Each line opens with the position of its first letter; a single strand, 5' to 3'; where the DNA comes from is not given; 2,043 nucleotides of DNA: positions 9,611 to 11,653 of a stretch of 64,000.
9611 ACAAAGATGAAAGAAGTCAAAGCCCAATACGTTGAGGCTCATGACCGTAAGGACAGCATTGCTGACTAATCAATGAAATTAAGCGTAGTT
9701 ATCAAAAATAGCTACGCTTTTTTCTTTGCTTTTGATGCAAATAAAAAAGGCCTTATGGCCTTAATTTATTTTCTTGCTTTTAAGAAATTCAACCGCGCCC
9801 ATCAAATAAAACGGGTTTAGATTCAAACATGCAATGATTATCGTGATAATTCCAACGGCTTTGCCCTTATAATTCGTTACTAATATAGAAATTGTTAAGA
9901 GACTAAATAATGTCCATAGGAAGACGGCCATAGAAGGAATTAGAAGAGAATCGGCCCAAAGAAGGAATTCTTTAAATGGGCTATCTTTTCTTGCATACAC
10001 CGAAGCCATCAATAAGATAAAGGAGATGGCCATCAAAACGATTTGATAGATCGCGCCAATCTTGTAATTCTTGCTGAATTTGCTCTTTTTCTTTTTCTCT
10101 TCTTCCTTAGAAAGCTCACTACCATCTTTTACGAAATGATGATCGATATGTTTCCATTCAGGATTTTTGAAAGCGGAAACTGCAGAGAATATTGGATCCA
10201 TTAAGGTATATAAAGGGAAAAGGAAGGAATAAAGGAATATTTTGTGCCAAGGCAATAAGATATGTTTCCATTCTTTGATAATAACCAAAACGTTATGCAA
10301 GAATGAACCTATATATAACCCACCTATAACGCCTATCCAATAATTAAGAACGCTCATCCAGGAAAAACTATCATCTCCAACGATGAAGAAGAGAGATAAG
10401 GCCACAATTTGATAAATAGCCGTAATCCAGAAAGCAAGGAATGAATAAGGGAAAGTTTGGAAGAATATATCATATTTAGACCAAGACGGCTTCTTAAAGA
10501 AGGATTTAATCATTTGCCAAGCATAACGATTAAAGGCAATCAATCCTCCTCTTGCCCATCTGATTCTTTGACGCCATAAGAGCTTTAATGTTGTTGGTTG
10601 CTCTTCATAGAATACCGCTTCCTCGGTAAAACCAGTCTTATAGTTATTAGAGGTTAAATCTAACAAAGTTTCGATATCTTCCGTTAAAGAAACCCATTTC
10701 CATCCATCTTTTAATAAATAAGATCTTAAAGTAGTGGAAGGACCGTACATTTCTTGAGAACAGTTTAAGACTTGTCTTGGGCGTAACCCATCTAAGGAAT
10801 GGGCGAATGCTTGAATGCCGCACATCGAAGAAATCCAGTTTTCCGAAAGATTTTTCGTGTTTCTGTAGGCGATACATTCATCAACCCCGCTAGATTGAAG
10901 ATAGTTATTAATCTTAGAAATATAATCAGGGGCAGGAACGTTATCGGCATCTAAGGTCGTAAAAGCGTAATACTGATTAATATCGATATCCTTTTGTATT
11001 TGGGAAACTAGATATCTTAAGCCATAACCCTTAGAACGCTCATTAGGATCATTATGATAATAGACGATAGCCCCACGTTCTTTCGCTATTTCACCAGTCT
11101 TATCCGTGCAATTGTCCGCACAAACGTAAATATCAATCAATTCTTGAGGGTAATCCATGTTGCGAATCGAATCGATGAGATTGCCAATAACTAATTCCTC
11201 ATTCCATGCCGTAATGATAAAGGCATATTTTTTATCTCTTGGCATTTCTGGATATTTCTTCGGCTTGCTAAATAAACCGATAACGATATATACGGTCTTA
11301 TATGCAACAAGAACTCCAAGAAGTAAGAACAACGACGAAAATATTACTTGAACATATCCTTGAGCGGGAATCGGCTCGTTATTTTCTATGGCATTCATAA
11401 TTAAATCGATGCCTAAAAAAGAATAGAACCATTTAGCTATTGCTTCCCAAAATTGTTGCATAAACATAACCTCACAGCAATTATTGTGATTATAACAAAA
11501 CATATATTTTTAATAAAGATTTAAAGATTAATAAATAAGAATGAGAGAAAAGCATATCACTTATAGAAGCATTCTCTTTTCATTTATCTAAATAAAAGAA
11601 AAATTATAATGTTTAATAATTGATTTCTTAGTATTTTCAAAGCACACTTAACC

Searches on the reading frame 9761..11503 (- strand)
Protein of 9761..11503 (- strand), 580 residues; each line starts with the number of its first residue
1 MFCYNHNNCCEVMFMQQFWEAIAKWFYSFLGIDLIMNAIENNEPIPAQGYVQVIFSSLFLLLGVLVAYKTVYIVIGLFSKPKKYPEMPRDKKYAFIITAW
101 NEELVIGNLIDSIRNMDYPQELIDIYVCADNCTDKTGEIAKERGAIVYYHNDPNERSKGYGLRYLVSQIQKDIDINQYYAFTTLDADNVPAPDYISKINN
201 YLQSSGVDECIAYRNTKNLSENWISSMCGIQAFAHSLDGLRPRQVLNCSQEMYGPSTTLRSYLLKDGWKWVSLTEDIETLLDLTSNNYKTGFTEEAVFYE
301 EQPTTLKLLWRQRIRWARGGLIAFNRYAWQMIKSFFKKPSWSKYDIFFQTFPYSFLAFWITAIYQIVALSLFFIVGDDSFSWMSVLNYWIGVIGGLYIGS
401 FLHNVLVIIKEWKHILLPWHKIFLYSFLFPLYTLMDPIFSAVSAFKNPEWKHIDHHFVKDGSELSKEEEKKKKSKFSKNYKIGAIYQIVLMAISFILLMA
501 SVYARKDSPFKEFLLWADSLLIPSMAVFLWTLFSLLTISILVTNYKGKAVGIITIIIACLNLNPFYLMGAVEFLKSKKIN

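Call 28: search_protein_families(library=pfam, proteins=[window:9761-11503:-], max_evalue=0.001)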
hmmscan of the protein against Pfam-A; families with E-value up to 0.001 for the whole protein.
window:9761-11503:- (580 aa): 3 families
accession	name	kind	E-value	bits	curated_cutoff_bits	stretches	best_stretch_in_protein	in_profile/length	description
PF13641.12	Glyco_tranf_2_3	-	3.4e-19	70.2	27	1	93-319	3-230/230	Glycosyltransferase like family 2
PF13632.12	Glyco_trans_2_3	-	8.3e-17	62.1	27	1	182-372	3-180/198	Glycosyl transferase family group 2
PF00535.33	Glycos_transf_2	-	3.9e-12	46.9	23.3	1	95-211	2-112/168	Glycosyl transferase family 2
